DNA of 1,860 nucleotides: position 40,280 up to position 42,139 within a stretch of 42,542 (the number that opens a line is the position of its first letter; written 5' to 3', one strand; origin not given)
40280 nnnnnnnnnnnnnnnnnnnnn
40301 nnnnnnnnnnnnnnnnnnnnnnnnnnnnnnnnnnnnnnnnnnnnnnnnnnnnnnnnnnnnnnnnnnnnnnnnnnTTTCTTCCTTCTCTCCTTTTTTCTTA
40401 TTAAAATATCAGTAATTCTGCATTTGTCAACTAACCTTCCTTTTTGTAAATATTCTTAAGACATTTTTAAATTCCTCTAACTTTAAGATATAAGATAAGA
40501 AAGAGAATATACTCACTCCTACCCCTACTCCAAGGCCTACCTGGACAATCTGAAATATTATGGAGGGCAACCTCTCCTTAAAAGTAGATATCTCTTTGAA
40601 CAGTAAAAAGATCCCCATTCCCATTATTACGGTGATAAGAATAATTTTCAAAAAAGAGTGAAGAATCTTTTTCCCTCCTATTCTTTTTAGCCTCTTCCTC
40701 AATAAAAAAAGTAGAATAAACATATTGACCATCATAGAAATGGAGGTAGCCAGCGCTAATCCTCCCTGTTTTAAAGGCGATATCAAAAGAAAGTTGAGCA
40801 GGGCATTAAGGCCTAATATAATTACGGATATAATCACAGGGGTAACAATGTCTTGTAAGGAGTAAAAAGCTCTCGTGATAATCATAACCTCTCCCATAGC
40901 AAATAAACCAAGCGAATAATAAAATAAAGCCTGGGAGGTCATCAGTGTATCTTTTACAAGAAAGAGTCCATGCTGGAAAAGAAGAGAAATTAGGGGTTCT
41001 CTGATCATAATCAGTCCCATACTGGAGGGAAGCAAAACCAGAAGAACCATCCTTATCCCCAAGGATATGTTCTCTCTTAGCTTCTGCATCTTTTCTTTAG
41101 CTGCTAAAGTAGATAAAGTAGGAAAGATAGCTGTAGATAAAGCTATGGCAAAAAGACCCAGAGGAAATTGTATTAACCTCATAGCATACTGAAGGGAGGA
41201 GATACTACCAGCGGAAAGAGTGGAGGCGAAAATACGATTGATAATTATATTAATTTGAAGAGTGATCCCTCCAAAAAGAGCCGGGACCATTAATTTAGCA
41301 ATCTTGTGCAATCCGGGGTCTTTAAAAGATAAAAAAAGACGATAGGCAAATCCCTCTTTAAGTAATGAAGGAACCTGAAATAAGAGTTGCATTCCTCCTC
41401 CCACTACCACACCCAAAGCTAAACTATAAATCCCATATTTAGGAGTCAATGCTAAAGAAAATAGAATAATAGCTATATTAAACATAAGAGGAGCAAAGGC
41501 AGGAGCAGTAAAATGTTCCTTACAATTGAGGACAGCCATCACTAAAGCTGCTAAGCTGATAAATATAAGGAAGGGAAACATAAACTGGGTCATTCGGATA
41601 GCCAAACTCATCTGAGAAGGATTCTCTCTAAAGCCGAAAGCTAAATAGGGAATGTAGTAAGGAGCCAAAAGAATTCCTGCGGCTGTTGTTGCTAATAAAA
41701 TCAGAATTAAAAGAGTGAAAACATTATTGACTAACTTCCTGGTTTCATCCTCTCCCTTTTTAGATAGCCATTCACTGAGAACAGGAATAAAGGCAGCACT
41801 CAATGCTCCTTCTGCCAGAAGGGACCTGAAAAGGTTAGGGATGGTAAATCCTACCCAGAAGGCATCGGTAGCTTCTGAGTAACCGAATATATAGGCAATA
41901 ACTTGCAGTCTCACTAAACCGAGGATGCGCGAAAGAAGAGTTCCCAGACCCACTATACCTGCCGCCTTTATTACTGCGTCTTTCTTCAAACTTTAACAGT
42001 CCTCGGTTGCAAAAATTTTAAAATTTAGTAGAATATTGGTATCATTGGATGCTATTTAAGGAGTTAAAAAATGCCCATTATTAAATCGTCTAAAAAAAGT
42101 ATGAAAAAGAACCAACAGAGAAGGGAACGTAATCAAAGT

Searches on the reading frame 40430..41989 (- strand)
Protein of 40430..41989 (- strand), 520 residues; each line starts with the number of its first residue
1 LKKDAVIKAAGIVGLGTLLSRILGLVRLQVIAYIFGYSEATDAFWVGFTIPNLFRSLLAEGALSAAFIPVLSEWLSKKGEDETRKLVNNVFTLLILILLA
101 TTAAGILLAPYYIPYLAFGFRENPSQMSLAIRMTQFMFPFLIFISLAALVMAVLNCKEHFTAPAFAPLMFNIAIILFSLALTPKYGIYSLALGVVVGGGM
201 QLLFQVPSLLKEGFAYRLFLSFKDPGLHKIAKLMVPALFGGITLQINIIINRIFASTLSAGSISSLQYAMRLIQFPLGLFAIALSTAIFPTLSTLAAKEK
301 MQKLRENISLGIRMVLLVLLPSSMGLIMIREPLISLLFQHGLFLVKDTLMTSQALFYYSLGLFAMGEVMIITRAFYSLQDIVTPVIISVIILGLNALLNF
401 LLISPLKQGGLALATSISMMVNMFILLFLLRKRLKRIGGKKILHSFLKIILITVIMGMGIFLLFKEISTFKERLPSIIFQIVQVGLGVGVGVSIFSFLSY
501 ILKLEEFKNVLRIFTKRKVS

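Call 10: search_protein_families(library=pfam, proteins=[window:40430-41989:-], max_evalue=0.001)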
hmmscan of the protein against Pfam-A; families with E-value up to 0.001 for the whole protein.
window:40430-41989:- (520 aa): 2 families
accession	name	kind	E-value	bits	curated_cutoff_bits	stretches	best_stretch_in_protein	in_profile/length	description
PF03023.19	MurJ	-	1.1e-124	417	27.4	1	31-468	1-436/451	Lipid II flippase MurJ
PF01554.23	MatE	-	1.1e-06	28.9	24.9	1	236-401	1-161/161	MatE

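Call 42: list_cluster_members(proteins=[window:40430-41989:-, window:38275-39177:-, window:20615-33580:+, window:17717-20494:+, window:15133-17565:+, window:8587-9747:-, window:2981-4402:-])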
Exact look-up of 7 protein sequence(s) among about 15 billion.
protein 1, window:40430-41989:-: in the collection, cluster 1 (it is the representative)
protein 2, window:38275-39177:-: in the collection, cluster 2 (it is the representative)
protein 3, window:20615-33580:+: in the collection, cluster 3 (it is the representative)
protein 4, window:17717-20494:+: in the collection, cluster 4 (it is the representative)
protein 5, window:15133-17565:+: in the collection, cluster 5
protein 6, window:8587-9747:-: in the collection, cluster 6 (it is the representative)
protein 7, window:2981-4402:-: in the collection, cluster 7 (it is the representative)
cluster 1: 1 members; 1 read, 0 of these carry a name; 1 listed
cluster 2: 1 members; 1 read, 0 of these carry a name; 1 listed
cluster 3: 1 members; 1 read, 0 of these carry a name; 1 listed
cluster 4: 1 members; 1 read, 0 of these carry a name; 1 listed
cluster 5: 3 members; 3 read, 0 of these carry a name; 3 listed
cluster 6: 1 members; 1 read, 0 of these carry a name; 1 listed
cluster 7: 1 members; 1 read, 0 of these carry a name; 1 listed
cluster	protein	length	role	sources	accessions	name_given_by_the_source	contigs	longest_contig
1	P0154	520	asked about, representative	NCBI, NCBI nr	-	-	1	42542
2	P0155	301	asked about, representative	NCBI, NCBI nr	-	-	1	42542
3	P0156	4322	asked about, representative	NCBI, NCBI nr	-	-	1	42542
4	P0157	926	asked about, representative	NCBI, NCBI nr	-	-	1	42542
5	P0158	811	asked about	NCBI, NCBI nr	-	-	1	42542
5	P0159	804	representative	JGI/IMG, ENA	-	-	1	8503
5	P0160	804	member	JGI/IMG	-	-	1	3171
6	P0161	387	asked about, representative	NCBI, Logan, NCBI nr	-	-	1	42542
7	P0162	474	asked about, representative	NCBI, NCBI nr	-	-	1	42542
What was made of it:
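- Tried and rejected: It gave no organism name (call 42).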
